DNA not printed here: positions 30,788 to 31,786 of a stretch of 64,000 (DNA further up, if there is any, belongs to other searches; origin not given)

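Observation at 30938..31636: Doc/Fic-family protein with Gln replacing the catalytic histidine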

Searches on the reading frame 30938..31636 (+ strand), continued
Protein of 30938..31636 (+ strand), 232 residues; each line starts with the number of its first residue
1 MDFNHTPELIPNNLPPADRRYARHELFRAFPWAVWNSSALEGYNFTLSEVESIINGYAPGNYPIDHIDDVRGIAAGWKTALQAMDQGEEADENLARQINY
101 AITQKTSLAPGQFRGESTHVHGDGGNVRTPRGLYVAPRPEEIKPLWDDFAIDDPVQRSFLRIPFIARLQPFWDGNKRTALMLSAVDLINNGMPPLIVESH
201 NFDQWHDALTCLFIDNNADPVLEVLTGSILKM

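Call 30: find_related_loci(query=A1, collection=viral_contigs, flank=6000)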
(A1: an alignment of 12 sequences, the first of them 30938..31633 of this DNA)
Query A1 (232 aa) in viral_contigs; peptide patterns used: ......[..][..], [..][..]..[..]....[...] (x = any residue, [..] = any of these).
93 stretches matched a pattern; 4 encode a relative of the query (tblastn E <= 1e-3); 4 distinct loci.
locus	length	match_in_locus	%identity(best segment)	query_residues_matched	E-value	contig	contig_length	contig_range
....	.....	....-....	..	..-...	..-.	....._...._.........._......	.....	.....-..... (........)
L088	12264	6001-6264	34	91-178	4e-8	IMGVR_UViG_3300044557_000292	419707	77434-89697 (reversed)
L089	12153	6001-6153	41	165-213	3e-5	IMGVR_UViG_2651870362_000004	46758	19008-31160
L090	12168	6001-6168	33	151-207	4e-5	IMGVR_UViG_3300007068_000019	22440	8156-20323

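Call 32: find_homologous_proteins(query=A2, max_evalue=0.001)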
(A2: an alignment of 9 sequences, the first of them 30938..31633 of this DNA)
Query A2 (9 sequences) (232 aa, profile of the alignment): 5660 proteins with E <= 0.001 among 8000 candidates; the best 120 are listed.
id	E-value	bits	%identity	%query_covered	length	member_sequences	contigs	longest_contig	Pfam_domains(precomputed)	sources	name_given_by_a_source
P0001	5.1e-121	421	94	100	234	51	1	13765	PF02661.24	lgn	-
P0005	1.1e-118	413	65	99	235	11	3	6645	PF02661.24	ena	-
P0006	1.2e-117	410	62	99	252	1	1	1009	PF02661.24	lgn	-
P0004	4.3e-117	408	66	99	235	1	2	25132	PF02661.24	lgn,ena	-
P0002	3.3e-116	405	68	99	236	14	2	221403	PF02661.24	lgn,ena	-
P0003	4.4e-116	404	65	99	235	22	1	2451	PF02661.24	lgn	-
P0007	9.0e-110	384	58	95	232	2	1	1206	PF02661.24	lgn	-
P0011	2.0e-71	258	27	73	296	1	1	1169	PF01381.29,PF02661.24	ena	-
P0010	5.4e-69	250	64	64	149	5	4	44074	PF02661.24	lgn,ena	-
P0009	1.2e-65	239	65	64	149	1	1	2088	PF02661.24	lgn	-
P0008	5.8e-60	221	90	58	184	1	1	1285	-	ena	-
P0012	1.7e-51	193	27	71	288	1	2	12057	PF12844.14,PF01381.29,PF13560.13,PF02661.24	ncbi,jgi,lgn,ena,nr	ncbi:MAG: helix-turn-helix domain-containing protein [Actinomycetia bacterium]|nr:helix-turn-helix d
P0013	2.2e-51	193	27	71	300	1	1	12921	PF12844.14,PF01381.29,PF13560.13,PF02661.24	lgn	-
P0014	1.5e-50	190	22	85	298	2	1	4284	PF12844.14,PF01381.29,PF13560.13,PF02661.24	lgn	-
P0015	1.8e-50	190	24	84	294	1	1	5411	PF12844.14,PF01381.29,PF13560.13,PF02661.24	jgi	-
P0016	2.0e-50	190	23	85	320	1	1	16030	PF01381.29,PF02661.24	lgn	-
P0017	3.5e-50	189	26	80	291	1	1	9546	PF12844.14,PF01381.29,PF13560.13,PF02661.24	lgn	-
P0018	6.9e-50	188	24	85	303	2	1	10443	PF01381.29,PF02661.24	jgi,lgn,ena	-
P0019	7.8e-50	188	23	77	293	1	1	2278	PF12844.14,PF01381.29,PF13560.13,PF02661.24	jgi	-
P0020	1.7e-49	187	25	90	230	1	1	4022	PF02661.24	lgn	-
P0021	3.6e-49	185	27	76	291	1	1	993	PF12844.14,PF01381.29,PF13560.13,PF02661.24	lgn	-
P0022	7.4e-49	184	25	80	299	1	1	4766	PF01381.29,PF02661.24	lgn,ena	-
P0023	1.4e-48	183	24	76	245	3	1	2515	PF02661.24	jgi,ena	-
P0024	1.7e-48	183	24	83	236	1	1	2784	PF02661.24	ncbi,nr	ncbi:MAG: Fic family protein, partial [Coriobacteriia bacterium]|nr:Fic family protein [Coriobacteri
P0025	2.1e-48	183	24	83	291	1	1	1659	PF01381.29,PF02661.24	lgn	-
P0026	2.6e-48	183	26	96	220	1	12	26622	PF02661.24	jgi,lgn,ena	-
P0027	4.2e-48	182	26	96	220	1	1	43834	PF02661.24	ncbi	-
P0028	8.5e-48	181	26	96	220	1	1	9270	PF02661.24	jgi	-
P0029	2.1e-47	180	27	83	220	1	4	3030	PF02661.24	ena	-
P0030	2.5e-47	179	24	85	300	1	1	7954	PF01381.29,PF02661.24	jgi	jgi:DNA-binding XRE family transcriptional regulator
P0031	4.0e-47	179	22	85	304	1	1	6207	PF01381.29,PF02661.24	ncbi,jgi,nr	ncbi:MAG: helix-turn-helix domain-containing protein [Coriobacteriales bacterium]|jgi:DNA-binding XR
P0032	4.5e-47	179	27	83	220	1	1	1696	PF02661.24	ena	-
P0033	4.7e-47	179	27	83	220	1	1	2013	PF02661.24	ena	-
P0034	6.1e-47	178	26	80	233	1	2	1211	PF02661.24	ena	-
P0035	7.9e-47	178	25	96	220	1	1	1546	PF02661.24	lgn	-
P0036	1.6e-46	177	25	83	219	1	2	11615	PF02661.24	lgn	-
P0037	2.3e-46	176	24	88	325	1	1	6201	PF01381.29,PF13560.13,PF02661.24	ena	-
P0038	2.9e-46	176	29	83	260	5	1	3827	PF02661.24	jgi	jgi:hypothetical protein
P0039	3.5e-46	176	23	78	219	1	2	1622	PF02661.24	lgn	-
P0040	4.0e-46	175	25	83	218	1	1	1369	PF02661.24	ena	-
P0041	4.2e-46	175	27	83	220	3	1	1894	PF02661.24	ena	-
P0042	4.8e-46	175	26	83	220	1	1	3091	PF02661.24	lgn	-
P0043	5.7e-46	175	26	83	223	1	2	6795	PF02661.24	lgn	-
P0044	5.9e-46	175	26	72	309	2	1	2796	PF12844.14,PF01381.29,PF13560.13,PF02661.24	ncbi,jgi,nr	ncbi:MAG: helix-turn-helix domain-containing protein [Coriobacteriia bacterium]|nr:helix-turn-helix 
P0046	6.0e-46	175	25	76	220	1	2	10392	PF02661.24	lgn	-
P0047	6.2e-46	175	23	83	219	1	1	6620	PF02661.24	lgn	-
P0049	7.8e-46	175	22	85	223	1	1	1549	PF02661.24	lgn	-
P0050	8.0e-46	174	24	83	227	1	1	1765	PF02661.24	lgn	-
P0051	9.2e-46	174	23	81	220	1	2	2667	PF02661.24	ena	-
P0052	1.0e-45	174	24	83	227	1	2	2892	PF02661.24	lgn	-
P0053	1.1e-45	174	24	83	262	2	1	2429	PF02661.24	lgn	-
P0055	1.2e-45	174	21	83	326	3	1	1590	PF01381.29,PF13560.13,PF02661.24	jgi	-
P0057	2.1e-45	173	24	83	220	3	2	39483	PF02661.24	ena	-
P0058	2.7e-45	173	24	83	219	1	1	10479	PF02661.24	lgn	-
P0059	2.9e-45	173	23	85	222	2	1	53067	PF02661.24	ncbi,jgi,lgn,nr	ncbi:MAG: Fic family protein [Coriobacteriales bacterium]|jgi:hypothetical protein|nr:Fic family pro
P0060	2.9e-45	173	24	76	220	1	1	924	PF02661.24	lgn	-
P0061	3.1e-45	173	22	81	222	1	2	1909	PF02661.24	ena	-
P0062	3.2e-45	173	24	76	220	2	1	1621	PF02661.24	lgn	-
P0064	3.4e-45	172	25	83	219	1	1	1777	PF02661.24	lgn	-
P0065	3.6e-45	172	23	83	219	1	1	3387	PF02661.24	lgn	-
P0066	3.7e-45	172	24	83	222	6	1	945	PF02661.24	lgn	-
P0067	4.3e-45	172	24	83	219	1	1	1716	PF02661.24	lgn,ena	-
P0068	4.4e-45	172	23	81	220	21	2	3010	PF02661.24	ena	-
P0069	5.5e-45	172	25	81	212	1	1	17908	PF02661.24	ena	-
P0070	5.6e-45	172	24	80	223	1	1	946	PF02661.24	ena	-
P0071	5.8e-45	172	23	85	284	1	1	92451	PF01381.29,PF13560.13,PF02661.24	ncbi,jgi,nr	ncbi:MAG: helix-turn-helix domain-containing protein [Propionibacteriaceae bacterium]|jgi:DNA-bindin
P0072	5.8e-45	172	22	81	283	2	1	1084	PF01381.29,PF13560.13,PF02661.24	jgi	-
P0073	5.8e-45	172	27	78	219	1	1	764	PF02661.24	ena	-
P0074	6.0e-45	172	25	83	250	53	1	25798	PF02661.24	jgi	jgi:Fic family protein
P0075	6.3e-45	172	25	84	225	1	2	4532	PF02661.24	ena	-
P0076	6.6e-45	171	26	83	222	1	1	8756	PF02661.24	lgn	-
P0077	7.1e-45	171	25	76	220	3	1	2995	PF02661.24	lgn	-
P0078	7.3e-45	171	23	83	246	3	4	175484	PF02661.24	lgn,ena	-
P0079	7.8e-45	171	23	81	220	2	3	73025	PF02661.24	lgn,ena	-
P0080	8.2e-45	171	27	83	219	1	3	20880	PF02661.24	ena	-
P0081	8.9e-45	171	25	83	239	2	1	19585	PF02661.24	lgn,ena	-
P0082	8.9e-45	171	24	79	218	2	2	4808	PF02661.24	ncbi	-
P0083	9.0e-45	171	26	83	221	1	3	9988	PF02661.24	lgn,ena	-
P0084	9.2e-45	171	22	83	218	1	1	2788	PF02661.24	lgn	-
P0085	9.7e-45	171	23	83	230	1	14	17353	PF02661.24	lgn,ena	-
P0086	9.9e-45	171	23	84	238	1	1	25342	PF02661.24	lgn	-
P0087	1.0e-44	171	23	83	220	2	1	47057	PF02661.24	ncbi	-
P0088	1.0e-44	171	26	76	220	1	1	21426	PF02661.24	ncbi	-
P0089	1.0e-44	171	23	83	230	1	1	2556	PF02661.24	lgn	-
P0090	1.1e-44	171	23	83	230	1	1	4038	PF02661.24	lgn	-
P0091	1.1e-44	171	23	83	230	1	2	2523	PF02661.24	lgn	-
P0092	1.2e-44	171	24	73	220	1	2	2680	PF02661.24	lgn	-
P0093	1.2e-44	171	23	83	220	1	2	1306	PF02661.24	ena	-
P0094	1.2e-44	171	25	83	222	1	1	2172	PF02661.24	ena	-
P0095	1.2e-44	171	24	76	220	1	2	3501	PF02661.24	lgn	-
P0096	1.2e-44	171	25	83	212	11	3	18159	PF02661.24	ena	-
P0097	1.3e-44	171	23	83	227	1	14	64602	PF02661.24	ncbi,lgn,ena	-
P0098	1.3e-44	171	26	83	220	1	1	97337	PF02661.24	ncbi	-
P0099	1.3e-44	171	24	83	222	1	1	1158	PF02661.24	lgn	-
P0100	1.3e-44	170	24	83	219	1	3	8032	PF02661.24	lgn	-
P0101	1.4e-44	170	26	75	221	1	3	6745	PF02661.24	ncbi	-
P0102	1.4e-44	170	23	81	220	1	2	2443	PF02661.24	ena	-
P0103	1.4e-44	170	27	83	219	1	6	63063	PF02661.24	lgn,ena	-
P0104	1.4e-44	170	23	83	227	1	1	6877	PF02661.24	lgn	-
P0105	1.5e-44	170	23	83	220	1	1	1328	PF02661.24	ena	-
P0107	1.5e-44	170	23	83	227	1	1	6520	PF02661.24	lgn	-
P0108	1.5e-44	170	23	83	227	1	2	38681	PF02661.24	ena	-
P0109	1.5e-44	170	27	83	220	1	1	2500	PF02661.24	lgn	-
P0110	1.5e-44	170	23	78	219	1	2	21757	PF02661.24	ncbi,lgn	-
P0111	1.5e-44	170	26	81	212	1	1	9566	PF02661.24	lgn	-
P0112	1.6e-44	170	23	78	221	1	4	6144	PF02661.24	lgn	-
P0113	1.6e-44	170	22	85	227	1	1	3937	PF02661.24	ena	-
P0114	1.6e-44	170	25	81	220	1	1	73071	PF02661.24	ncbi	-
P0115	1.8e-44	170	25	75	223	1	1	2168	PF02661.24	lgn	-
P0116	1.8e-44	170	23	81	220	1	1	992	PF02661.24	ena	-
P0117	1.9e-44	170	21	85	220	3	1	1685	PF02661.24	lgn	-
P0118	2.0e-44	170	25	81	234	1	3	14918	PF02661.24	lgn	-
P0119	2.1e-44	170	25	83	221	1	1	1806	PF02661.24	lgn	-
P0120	2.1e-44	170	25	83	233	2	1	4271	PF02661.24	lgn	-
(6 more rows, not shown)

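Call 38: search_protein_families(library=padloc, proteins=[window:30938-31633:+], max_evalue=0.01)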
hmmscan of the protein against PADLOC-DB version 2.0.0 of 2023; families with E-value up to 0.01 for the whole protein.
window:30938-31633:+ (232 aa): 4 families
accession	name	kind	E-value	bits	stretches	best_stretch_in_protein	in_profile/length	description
PDLC03963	SoFic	-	2.1e-10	38.6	1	36-193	63-218/361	-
PDLC04840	PDC-S04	-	1.2e-06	26.5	1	35-122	17-106/227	-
PDLC04837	PDC-S04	-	7.9e-05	20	1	34-225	30-220/234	-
PDLC04836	PDC-S04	-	0.0015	15.8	1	167-210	167-210/244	-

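Call 39: predict_structure(alignment_id=A3)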
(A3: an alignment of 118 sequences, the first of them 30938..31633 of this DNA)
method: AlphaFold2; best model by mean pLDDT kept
length: 232 residues; sequences in the alignment: 118
mean_pLDDT: 92.1   pTM: 0.91
mean pLDDT of the five models: 92.1, 91.4, 90.6, 90.3, 89.7
residues with pLDDT >= 90: 175; 70-90: 50; 50-70: 7; < 50: 0
segments of 3 or more residues with pLDDT < 50: none
pLDDT, mean of each block of 10 residues (from residue 1): 92 89 86 94 94 93 93 98 96 98 93 86 74 90 92 96 96 95 96 90 94 96 92 67
secondary structure, 60 per line:
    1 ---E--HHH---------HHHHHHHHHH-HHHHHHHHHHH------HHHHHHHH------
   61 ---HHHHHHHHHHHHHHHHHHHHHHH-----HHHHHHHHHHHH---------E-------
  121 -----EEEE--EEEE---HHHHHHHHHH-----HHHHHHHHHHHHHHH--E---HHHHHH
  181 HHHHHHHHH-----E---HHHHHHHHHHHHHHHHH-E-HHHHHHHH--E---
elements in order: H19-28 H30-40 H47-54 H64-86 H92-103 E126-129 E132-135 H139-148 H154-168 H175-189 H199-215 H219-226

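Call 41: fold_search(model_id=the predicted structure, library=pdb)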
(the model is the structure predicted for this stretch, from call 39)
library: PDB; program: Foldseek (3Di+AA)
matches with E <= 10: 234; with E <= 0.001: 54
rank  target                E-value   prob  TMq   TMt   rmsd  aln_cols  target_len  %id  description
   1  6i7k                  9.9e-10  1.00  0.70  0.51   5.5       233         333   18  Crystal structure of monomeric FICD mutant L258D complexed with MgATP (released 2019-09-25)
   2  6i7i                  1.4e-09  1.00  0.72  0.52   3.6       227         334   18  Crystal structure of dimeric FICD mutant K256A complexed with MgATP (released 2019-09-25)
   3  4u04_B                2.0e-09  1.00  0.73  0.54   3.0       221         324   18  Structure of a eukaryotic fic domain containing protein (released 2014-12-10)
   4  4u04_A                2.5e-09  1.00  0.68  0.52   4.3       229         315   17  Structure of a eukaryotic fic domain containing protein (released 2014-12-10)
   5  6i7g_B                6.4e-09  1.00  0.70  0.50   5.5       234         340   18  Crystal structure of dimeric wild type FICD complexed with ATP (released 2019-09-25)
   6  4u0z_F                6.8e-09  1.00  0.69  0.52   3.4       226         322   17  Eukaryotic Fic Domain containing protein with bound APCPP (released 2014-12-10)
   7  4u0z_C                6.8e-09  1.00  0.69  0.51   3.4       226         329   17  Eukaryotic Fic Domain containing protein with bound APCPP (released 2014-12-10)
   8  6zmd_B                7.2e-09  1.00  0.72  0.52   3.1       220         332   18  Crystal structure of HYPE covalently tethered to BiP bound to AMP-PNP (released 2021-04-14)
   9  4u0z_E                7.2e-09  1.00  0.69  0.51   5.2       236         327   17  Eukaryotic Fic Domain containing protein with bound APCPP (released 2014-12-10)
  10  4u0z_H                7.6e-09  1.00  0.69  0.52   3.2       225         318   17  Eukaryotic Fic Domain containing protein with bound APCPP (released 2014-12-10)
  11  6i7h                  7.6e-09  1.00  0.70  0.51   5.4       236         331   17  Crystal structure of dimeric FICD mutant K256S (released 2019-09-25)
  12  4u0z_A                8.0e-09  1.00  0.69  0.52   3.4       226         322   17  Eukaryotic Fic Domain containing protein with bound APCPP (released 2014-12-10)
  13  4u0z_G                8.0e-09  1.00  0.69  0.52   3.4       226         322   17  Eukaryotic Fic Domain containing protein with bound APCPP (released 2014-12-10)
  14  4u0u_A                8.4e-09  1.00  0.72  0.52   3.0       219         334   18  Wild type eukaryotic fic domain containing protein with ADP (released 2014-12-10)
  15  4u0z_B                8.4e-09  1.00  0.69  0.51   3.3       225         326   17  Eukaryotic Fic Domain containing protein with bound APCPP (released 2014-12-10)
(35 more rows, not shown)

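Call 42: search_protein_representatives(alignment_id=A3)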
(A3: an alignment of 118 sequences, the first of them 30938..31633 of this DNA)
Query: 118 sequences, 219 profile positions. Proteins with E-value up to 0.001 (for the whole library): 4574; up to 1e-10: 1816; up to 1e-30: 395. The best 150 are listed.
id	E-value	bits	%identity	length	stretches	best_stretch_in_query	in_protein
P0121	9.0e-96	335.9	-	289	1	1-217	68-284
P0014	2.2e-94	331.4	-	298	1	2-218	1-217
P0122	6.1e-87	307.0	-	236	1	3-218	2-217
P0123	1.0e-83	296.5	-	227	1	2-181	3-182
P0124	7.1e-77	274.1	-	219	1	2-218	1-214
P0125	3.5e-72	258.8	-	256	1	2-218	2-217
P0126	5.3e-72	258.2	-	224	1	2-218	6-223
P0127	2.8e-71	255.8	-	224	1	2-218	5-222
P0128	1.3e-70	253.7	-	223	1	2-218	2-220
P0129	2.5e-70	252.7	-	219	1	2-217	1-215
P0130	5.9e-70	251.5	-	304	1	2-215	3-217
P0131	6.7e-70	251.3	-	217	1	2-152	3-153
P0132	1.6e-68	246.8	-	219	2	2-95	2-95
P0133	1.7e-68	246.7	-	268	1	9-213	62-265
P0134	4.3e-68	245.4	-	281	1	5-213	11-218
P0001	4.9e-59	215.8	-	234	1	11-216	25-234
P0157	3.5e-57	209.7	-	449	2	2-217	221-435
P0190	4.2e-50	186.6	-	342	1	2-217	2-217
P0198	2.7e-49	183.9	-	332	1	2-218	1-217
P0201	5.7e-49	182.9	-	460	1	2-217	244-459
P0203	8.1e-49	182.4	-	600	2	12-214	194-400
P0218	8.4e-47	175.8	-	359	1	6-218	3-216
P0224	2.4e-46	174.3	-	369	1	18-214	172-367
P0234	2.5e-45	171.0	-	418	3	130-217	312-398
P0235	2.7e-45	170.9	-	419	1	6-216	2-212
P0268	1.6e-42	161.8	-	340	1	12-215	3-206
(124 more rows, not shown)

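Call 52: find_encoding_contigs(protein=window:30938-31636:+, flank=3000, max_places=4)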
Protein window:30938-31636:+ (232 aa): 8 contigs read that carry it; 4 places shown.
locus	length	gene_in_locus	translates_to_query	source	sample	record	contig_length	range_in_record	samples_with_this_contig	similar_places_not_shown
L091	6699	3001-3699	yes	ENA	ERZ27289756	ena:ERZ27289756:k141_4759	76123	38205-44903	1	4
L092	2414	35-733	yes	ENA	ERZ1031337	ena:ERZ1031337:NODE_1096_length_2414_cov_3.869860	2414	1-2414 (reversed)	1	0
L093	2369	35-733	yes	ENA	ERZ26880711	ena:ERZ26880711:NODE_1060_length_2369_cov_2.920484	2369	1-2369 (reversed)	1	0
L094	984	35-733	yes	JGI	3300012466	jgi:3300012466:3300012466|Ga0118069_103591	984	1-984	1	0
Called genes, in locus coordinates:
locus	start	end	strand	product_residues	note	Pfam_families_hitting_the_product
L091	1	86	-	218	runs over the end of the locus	-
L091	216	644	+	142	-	-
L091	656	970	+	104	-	-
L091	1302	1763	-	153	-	PF13274:SocA_Panacea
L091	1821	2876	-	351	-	-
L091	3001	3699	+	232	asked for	PF02661:Fic (weak)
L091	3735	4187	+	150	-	-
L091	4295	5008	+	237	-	PF00877:NLPC_P60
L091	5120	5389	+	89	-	-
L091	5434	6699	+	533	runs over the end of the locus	PF03816:LytR_cpsA_psr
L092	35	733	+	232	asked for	PF02661:Fic (weak)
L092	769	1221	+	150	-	-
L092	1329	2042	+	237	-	PF00877:NLPC_P60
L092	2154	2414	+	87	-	?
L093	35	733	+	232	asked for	PF02661:Fic (weak)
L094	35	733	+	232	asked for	PF02661:Fic (weak)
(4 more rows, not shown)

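Call 53: find_encoding_contigs(protein=P0001, flank=8000, max_places=3)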
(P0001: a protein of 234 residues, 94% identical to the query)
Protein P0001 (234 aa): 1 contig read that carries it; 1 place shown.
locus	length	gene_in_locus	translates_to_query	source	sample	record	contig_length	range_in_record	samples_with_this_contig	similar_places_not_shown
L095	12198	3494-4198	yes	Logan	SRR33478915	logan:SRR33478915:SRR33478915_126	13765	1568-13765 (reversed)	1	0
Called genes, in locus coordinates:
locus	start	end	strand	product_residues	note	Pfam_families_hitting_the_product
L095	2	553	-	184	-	?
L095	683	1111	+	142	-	-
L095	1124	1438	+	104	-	-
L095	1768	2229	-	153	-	PF13274:SocA_Panacea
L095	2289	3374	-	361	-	-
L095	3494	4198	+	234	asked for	PF02661:Fic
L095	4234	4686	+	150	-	-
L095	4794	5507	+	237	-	PF00877:NLPC_P60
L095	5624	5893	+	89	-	-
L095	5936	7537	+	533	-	PF03816:LytR_cpsA_psr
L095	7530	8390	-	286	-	-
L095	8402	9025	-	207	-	PF09449:DUF2020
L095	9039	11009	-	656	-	PF00476:DNA_pol_A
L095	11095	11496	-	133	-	-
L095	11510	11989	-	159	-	PF05866:RusA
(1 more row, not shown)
